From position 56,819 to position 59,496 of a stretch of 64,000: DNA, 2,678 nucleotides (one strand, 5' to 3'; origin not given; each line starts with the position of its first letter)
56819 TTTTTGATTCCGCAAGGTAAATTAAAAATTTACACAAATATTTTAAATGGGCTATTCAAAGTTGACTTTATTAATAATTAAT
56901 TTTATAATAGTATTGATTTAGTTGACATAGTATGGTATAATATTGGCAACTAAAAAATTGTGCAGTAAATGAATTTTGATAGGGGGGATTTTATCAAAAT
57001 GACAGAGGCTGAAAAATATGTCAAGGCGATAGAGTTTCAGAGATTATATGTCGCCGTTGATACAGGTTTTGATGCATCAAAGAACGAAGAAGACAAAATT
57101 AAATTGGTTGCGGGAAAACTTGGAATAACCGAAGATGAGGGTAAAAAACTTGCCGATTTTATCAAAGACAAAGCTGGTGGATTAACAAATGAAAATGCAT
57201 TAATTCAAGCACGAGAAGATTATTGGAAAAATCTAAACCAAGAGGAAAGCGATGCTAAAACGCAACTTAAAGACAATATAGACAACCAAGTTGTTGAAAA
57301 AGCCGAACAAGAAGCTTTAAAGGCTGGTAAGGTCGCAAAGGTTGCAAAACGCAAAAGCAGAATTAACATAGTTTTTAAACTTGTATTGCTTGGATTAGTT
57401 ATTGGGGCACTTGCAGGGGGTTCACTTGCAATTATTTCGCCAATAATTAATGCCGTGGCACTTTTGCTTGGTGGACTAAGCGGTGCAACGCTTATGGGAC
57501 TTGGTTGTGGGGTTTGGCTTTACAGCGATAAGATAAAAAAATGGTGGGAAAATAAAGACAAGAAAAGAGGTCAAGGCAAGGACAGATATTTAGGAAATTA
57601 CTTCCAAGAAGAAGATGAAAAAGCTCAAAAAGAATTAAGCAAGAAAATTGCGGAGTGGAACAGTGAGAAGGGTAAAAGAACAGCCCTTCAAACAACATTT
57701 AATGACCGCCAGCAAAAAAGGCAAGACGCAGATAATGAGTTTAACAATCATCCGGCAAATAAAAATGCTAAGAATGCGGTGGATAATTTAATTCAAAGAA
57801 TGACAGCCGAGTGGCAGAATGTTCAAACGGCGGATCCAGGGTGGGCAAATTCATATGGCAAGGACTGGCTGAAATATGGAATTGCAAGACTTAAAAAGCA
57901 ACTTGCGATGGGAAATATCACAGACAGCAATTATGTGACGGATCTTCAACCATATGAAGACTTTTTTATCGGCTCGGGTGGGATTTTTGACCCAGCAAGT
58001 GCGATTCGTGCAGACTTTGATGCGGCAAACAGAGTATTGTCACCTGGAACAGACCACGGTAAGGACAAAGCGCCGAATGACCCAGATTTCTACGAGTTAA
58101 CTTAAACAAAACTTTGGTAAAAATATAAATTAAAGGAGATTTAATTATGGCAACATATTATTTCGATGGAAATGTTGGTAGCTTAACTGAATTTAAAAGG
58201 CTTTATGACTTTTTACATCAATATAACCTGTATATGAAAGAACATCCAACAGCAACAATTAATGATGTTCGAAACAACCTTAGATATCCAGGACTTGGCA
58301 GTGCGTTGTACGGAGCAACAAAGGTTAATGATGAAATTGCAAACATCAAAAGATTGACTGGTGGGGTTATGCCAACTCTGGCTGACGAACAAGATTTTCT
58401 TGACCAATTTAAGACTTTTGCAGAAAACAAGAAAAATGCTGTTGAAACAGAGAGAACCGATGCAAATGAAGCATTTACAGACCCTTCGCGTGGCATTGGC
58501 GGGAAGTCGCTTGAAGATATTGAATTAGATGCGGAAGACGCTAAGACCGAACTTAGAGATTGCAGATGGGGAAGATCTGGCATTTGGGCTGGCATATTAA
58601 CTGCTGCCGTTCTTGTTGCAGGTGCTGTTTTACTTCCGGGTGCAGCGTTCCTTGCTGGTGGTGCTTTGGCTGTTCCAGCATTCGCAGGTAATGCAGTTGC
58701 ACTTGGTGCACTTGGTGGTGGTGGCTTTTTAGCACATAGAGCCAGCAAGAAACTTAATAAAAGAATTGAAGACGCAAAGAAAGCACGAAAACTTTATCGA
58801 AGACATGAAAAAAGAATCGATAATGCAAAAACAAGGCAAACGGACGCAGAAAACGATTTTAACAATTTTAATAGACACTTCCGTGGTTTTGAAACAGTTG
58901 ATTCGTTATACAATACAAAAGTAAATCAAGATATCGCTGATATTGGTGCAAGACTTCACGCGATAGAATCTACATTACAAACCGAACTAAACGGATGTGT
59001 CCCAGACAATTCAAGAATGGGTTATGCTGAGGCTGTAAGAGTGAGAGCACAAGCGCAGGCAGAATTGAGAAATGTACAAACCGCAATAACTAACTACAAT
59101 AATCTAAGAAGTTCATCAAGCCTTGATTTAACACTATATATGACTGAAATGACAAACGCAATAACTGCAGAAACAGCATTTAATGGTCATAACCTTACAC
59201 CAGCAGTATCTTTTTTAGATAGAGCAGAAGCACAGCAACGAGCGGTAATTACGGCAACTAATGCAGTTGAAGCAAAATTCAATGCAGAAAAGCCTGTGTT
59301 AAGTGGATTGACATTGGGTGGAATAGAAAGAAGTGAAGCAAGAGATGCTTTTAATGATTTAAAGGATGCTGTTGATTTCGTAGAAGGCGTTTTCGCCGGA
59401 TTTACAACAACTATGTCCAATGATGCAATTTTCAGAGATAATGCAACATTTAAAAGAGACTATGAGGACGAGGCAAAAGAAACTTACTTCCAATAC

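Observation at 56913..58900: The upstream gene is a short paralogue of the giant protein's N-terminus, forming a two-gene operon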

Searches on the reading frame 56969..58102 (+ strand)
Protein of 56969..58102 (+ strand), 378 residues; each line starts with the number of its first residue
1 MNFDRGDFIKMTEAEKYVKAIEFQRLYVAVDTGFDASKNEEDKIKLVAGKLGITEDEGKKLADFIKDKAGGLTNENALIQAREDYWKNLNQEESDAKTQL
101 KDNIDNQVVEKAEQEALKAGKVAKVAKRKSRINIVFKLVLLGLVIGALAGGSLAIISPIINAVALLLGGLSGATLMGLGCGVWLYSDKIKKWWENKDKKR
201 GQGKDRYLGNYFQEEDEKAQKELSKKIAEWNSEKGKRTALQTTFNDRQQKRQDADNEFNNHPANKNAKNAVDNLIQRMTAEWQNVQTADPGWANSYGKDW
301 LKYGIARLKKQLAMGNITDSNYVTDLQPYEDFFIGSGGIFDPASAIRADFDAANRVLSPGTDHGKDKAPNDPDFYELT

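Call 7: search_protein_families(library=pfam, proteins=[window:56969-58102:+], max_evalue=1)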
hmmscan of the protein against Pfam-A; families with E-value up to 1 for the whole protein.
window:56969-58102:+ (378 aa): 3 families
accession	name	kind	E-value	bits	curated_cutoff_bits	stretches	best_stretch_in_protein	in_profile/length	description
PF20990.2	DUF2207_C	-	0.0042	17.3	33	1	39-176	55-183/247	Predicted membrane protein (DUF2207) C-terminal domain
PF07168.17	Ureide_permease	-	0.011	14.9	27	1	81-162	135-218/359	Ureide permease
PF01385.25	OrfB_IS605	-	0.021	15.5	30.5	1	217-277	54-114/120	Probable transposase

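Call 8: find_homologous_proteins(query=window:56969-58102:+, max_evalue=0.001)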
Query window:56969-58102:+ (378 aa): 2 proteins with E <= 0.001 among 8000 candidates.
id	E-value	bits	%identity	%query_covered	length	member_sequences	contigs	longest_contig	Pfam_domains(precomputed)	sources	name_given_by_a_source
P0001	4.4e-241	818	100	97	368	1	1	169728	-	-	-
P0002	1.6e-98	349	49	95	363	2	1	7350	-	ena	-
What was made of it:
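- Checked: The gene caller's product is 368 aa (call 8).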

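Call 9: find_encoding_contigs(protein=P0002, flank=10000)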
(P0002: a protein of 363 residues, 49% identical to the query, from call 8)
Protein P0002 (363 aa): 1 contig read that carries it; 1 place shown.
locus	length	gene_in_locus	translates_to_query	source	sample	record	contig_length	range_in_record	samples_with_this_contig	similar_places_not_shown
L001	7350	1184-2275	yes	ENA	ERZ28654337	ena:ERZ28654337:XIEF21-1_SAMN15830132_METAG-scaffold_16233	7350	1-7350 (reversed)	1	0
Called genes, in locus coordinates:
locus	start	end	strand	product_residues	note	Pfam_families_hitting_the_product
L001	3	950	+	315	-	?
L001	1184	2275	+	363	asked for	-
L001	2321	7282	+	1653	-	-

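Call 31: predict_structure(protein=window:56999-58102:+)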
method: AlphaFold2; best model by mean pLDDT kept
length: 368 residues; sequences in the alignment: 1
mean_pLDDT: 62.5   pTM: 0.31
mean pLDDT of the five models: 62.5, 61.9, 58.3, 58.2, 56.1
residues with pLDDT >= 90: 6; 70-90: 120; 50-70: 157; < 50: 85
segments of 3 or more residues with pLDDT < 50: 102-104, 106-121, 143-148, 160-162, 171-173, 191-195, 197-199, 201-203, 335-368
pLDDT, mean of each block of 10 residues (from residue 1): 68 78 72 86 87 73 53 58 58 57 46 41 64 66 48 54 51 53 60 46 53 61 59 62 57 72 90 81 73 78 78 86 75 53 39 38 36
secondary structure, 60 per line:
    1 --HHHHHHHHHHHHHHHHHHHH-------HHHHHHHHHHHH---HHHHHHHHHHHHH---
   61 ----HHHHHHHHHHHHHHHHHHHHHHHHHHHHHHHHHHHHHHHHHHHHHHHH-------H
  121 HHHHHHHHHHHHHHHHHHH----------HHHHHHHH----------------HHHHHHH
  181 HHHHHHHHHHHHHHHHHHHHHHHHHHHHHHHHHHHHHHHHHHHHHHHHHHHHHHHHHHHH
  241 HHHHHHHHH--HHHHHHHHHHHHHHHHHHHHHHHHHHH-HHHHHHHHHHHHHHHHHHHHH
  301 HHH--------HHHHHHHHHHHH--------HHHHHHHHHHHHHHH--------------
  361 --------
elements in order: H3-22 H30-41 H45-57 H65-112 H120-139 H150-157 H174-249 H252-278 H280-303 H312-323 H332-346
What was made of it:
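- B is also predicted all-helical (call 31).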

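Call 45: find_related_loci(query=A6, collection=genome_contigs, flank=10000)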
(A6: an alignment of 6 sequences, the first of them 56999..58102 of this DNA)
Query A6 (368 aa) in genome_contigs; peptide patterns used: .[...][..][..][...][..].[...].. (x = any residue, [..] = any of these).
10 stretches matched a pattern; 1 encode a relative of the query (tblastn E <= 1e-3); 1 distinct loci.
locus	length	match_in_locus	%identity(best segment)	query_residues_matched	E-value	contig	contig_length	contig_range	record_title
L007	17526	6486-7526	34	1-345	1e-41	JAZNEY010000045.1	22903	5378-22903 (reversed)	MAG: Clostridia bacterium isolate T1900044716_TS20190182.MAGScoT_cleanbin_000052 SGB_1880_k141_1501132, whole genome sho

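Call 46: find_encoding_contigs(protein=P0001, flank=10000)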
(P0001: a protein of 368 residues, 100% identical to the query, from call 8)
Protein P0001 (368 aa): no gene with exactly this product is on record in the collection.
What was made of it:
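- On Single operon containing B and C: The 3' end of C is outside the window, and a look-up of the window's own contig failed (call 46).
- Tried and rejected: The window's own contig could not be looked up to see the giant's end (call 46).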

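Call 48: search_protein_families(library=ncbifam, proteins=[window:56999-58102:+], max_evalue=0.1)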
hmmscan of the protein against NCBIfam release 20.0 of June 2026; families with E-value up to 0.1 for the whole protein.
window:56999-58102:+ (368 aa): 0 families

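Call 55: search_solved_structures(query=A6, max_evalue=1)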
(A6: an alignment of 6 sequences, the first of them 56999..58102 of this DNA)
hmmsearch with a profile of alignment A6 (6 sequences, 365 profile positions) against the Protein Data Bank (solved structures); distinct sequences matched with E-value up to 1: 3.
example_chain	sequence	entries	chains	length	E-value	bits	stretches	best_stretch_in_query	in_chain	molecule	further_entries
3h1s_A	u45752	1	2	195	0.057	15.5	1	42-111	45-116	Superoxide dismutase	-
9lni_A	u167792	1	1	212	0.3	13.1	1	97-140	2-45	ZZ1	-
9zs2_J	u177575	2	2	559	0.9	11.5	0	210-269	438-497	CRISPR system Cms protein Csm5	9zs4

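Call 57: search_protein_families(library=phrogs, proteins=[window:56999-58102:+], max_evalue=0.01)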
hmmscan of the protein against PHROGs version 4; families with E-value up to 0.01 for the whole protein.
window:56999-58102:+ (368 aa): 1 family
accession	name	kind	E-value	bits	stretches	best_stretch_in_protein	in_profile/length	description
phrog_24395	-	unknown function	0.0087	16.9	0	29-55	18-44/55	-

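Call 58: search_protein_families(library=padloc, proteins=[window:56999-58102:+], max_evalue=0.01)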
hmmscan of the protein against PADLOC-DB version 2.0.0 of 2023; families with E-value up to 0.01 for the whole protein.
window:56999-58102:+ (368 aa): 0 families
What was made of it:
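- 56999..58105 (+): Gene B, the short subunit of 368 aa. The ORF is also open from ATG 56969, which would give 378 aa. No hit in any family library (calls 7, 48, 57, 58).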

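Call 73: fold_search(model_id=the predicted structure, library=pdb)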
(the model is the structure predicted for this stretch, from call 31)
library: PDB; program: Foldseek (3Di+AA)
matches with E <= 10: 72; with E <= 0.001: 0
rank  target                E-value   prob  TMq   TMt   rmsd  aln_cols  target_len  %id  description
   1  2rn7_MODEL_1_A        2.3e+00  0.75  0.13  0.40   3.0        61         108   18  NMR solution structure of TnpE protein from Shigella flexneri. Northeast Structural Genomics Target SfR125 (released 2008-01-15)
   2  4z2c_A                3.6e+00  0.12  0.08  0.07  12.8       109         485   16  Quinolone(Moxifloxacin)-DNA cleavage complex of gyrase from S. pneumoniae (released 2016-09-14)
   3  7fvs_B                4.0e+00  0.11  0.09  0.05  13.1       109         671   13  Crystal Structure of S. aureus gyrase in complex with 4-[[1-[(1-chloro-6,7-dihydro-5H-cyclopenta[c]pyridin-6-yl)methyl (released 2023-06-28)
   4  5npp_B                4.2e+00  0.12  0.08  0.05  13.1       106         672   12  2.22A STRUCTURE OF THIOPHENE2 AND GSK945237 WITH S.AUREUS DNA GYRASE AND DNA (released 2017-07-12)
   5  4z2c_B                4.4e+00  0.10  0.08  0.07  12.8       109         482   16  Quinolone(Moxifloxacin)-DNA cleavage complex of gyrase from S. pneumoniae (released 2016-09-14)
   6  2xcr_U                4.6e+00  0.18  0.14  0.08   5.9        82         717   15  The 3.5A crystal structure of the catalytic core (B'A' region) of Staphylococcus aureus DNA Gyrase complexed with GSK2 (released 2010-08-04)
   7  4z2d_B                4.6e+00  0.15  0.13  0.11   6.1        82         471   17  Quinolone(Levofloxacin)-DNA cleavage complex of gyrase from S. pneumoniae (released 2016-09-14)
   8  2xcs_B                4.6e+00  0.11  0.08  0.05  13.2       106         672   12  The 2.1A crystal structure of S. aureus Gyrase complex with GSK299423 and DNA (released 2010-08-04)
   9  5npk_b                4.6e+00  0.10  0.08  0.05  13.1       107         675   12  1.98A STRUCTURE OF THIOPHENE1 WITH S.AUREUS DNA GYRASE AND DNA (released 2017-07-12)
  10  4uus_B                4.9e+00  0.14  0.10  0.35   5.4        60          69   17  CRYSTAL STRUCTURE OF A UBX-EXD-DNA COMPLEX INCLUDING THE UBDA MOTIF (released 2015-02-18)
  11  6qtk_A                4.9e+00  0.11  0.08  0.07  13.2       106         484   12  2.31A structure of gepotidacin with S.aureus DNA gyrase and doubly nicked DNA (released 2019-03-13)
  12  7bqm_MODEL_1_A        5.1e+00  0.23  0.14  0.42  10.9        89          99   16  Solution NMR structure of fold-0 Chantal; de novo designed protein with an asymmetric all-alpha topology (released 2021-04-07)
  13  6qtp_A                5.4e+00  0.10  0.08  0.07  13.1       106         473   12  2.37A structure of gepotidacin with S.aureus DNA gyrase and uncleaved DNA (released 2019-03-13)
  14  9n26_A                5.4e+00  0.10  0.08  0.05  13.1       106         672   12  DNA gyrase complexed with uncleaved DNA and Compound 148 to 1.96 A resolution (released 2025-04-09)
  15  5eix_A                5.7e+00  0.14  0.12  0.07   6.3        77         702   14  QUINOLONE-STABILIZED CLEAVAGE COMPLEX OF TOPOISOMERASE IV FROM KLEBSIELLA PNEUMONIAE (released 2016-04-13)
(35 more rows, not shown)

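Call 74: find_related_loci(query=A6, collection=metagenome_contigs, flank=10000)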
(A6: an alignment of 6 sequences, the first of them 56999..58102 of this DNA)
Query A6 (368 aa) in metagenome_contigs; peptide patterns used: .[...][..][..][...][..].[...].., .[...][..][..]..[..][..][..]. (x = any residue, [..] = any of these).
600 stretches matched a pattern, but none encodes a relative of the query by tblastn (E <= 1e-3).

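Call 75: find_related_loci(query=A6, collection=viral_contigs, flank=10000)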
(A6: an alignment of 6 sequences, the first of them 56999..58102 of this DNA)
Query A6 (368 aa) in viral_contigs; peptide patterns used: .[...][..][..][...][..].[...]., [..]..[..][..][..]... (x = any residue, [..] = any of these).
230 stretches matched a pattern, but none encodes a relative of the query by tblastn (E <= 1e-3).
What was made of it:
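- Tried and rejected: Scans with the B alignment found only the known Clostridia MAG contig (call 45) and nothing in metagenomes or viral contigs (calls 74, 75).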

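Call 84: search_dna_similar(query=window:56999-58102:+, collection=plasmids, mode=protein, max_evalue=0.001, max_rows=10)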
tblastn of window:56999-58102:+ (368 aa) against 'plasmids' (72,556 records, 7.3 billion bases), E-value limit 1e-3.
No match.

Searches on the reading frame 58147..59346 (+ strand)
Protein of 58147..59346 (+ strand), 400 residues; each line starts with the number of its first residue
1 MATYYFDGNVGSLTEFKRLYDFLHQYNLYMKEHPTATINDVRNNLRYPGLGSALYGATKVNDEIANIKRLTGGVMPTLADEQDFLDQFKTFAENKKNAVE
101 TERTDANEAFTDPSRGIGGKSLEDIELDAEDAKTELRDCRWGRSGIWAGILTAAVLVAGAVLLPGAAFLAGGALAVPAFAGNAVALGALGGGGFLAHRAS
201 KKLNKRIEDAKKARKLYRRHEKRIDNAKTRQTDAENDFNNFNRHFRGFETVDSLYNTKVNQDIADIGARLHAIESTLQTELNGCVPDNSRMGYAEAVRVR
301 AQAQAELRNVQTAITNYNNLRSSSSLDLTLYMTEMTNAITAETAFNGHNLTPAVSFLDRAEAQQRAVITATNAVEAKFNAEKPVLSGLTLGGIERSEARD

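Call 10: find_homologous_proteins(query=window:58147-59346:+, max_evalue=0.001)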
Query window:58147-59346:+ (400 aa): 1 proteins with E <= 0.001 among 8000 candidates.
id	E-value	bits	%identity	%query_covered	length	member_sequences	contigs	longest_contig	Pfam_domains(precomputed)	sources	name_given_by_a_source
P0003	3.1e-202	690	79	100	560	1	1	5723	-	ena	-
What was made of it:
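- Tried and rejected: The word-indexed homologue search found only 1-2 relatives per query (calls 8, 10).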

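Call 12: find_encoding_contigs(protein=P0003, flank=10000)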
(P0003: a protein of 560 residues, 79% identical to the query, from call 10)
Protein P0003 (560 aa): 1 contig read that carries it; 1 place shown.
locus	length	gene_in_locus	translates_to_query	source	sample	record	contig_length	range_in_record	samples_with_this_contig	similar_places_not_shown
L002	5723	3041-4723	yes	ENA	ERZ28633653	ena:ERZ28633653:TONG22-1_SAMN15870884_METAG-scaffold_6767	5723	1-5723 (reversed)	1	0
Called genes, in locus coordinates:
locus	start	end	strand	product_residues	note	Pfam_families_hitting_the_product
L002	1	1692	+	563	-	?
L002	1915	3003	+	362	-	-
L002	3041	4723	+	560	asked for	-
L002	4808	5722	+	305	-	?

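Call 86: search_solved_structures(query=A7, max_evalue=1)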
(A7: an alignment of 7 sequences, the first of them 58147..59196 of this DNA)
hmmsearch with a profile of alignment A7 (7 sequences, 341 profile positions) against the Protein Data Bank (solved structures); distinct sequences matched with E-value up to 1: 3.
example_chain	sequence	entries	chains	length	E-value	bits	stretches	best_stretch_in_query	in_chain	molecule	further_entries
3sog_A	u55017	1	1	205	0.28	13.7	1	203-256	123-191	Amphiphysin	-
4atm_A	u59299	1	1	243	0.55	12.8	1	203-258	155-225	AMPHIPHYSIN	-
7dtl_A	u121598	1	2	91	0.58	12.7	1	178-237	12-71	PSK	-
